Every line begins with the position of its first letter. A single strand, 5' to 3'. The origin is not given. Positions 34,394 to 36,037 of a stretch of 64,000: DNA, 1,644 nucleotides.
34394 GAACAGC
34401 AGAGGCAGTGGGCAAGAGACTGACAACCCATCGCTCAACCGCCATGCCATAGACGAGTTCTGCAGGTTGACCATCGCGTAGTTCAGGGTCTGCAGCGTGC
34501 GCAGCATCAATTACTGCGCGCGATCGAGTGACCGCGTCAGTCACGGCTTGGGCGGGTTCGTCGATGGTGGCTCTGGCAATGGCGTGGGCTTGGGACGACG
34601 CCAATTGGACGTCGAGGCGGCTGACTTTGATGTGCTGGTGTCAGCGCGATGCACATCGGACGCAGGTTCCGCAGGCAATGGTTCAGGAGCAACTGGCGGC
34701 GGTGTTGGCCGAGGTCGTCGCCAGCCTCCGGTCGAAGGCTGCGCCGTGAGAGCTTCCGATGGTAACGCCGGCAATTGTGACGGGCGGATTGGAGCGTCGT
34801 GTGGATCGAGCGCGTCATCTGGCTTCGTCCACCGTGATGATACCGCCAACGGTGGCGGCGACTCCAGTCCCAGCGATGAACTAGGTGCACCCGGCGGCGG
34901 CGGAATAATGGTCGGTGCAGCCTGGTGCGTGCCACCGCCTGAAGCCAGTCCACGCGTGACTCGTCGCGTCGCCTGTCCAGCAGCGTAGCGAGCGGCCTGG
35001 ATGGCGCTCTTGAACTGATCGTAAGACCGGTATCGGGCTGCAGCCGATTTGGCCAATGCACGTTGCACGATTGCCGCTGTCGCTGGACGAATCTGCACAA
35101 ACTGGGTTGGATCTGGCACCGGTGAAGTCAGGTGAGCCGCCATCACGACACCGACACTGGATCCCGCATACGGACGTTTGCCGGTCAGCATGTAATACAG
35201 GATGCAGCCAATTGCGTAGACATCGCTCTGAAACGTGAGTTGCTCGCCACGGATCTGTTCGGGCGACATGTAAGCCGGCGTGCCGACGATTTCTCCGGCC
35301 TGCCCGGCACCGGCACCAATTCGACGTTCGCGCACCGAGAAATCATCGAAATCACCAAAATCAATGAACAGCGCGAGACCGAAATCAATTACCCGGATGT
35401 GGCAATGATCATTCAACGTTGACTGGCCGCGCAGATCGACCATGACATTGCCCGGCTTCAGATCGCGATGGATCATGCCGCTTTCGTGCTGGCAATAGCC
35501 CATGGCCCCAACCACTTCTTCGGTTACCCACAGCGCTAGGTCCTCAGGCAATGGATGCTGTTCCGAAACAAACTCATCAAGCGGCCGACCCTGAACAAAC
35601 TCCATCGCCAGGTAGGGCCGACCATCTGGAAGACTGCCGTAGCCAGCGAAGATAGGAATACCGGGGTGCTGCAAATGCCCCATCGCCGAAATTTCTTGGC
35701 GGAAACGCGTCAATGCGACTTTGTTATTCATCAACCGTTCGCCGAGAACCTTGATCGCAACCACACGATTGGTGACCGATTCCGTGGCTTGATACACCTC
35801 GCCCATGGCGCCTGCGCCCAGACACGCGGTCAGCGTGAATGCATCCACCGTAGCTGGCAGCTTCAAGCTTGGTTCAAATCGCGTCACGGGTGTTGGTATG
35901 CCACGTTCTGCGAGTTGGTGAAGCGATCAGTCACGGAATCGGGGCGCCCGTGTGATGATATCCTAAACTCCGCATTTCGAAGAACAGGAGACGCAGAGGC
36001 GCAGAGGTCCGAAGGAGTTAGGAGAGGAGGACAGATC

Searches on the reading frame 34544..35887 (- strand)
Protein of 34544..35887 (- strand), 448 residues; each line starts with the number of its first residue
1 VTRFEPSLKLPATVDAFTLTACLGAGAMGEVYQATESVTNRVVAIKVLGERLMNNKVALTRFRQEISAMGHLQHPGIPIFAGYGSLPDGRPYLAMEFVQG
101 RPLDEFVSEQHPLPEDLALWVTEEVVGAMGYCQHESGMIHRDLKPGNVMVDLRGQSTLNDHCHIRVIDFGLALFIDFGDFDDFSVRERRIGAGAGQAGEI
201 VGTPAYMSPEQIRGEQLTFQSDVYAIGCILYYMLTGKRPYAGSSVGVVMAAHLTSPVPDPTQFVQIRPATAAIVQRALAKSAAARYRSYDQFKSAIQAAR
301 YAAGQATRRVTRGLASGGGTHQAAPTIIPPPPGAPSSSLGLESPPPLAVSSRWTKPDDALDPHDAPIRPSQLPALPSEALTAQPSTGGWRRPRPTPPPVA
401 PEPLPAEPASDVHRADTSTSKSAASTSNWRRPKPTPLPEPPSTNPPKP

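Call 89: search_protein_families(library=pfam, proteins=[window:34544-35887:-], max_evalue=0.0001)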
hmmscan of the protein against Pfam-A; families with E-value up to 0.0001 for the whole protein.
window:34544-35887:- (448 aa): 4 families
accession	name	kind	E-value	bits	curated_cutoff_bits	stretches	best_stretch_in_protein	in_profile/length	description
PF00069.31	Pkinase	-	1.4e-42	146.4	31.7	1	20-245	4-202/263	Protein kinase domain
PF07714.23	PK_Tyr_Ser-Thr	-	1.1e-25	90.8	23.1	1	19-249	3-214/258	Protein tyrosine and serine/threonine kinase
PF01636.29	APH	-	2.5e-06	27.9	23.2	0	118-176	145-201/239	Phosphotransferase enzyme family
PF03109.22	ABC1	-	5.2e-06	26.2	22.9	0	92-176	144-218/244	ABC1 atypical kinase-like domain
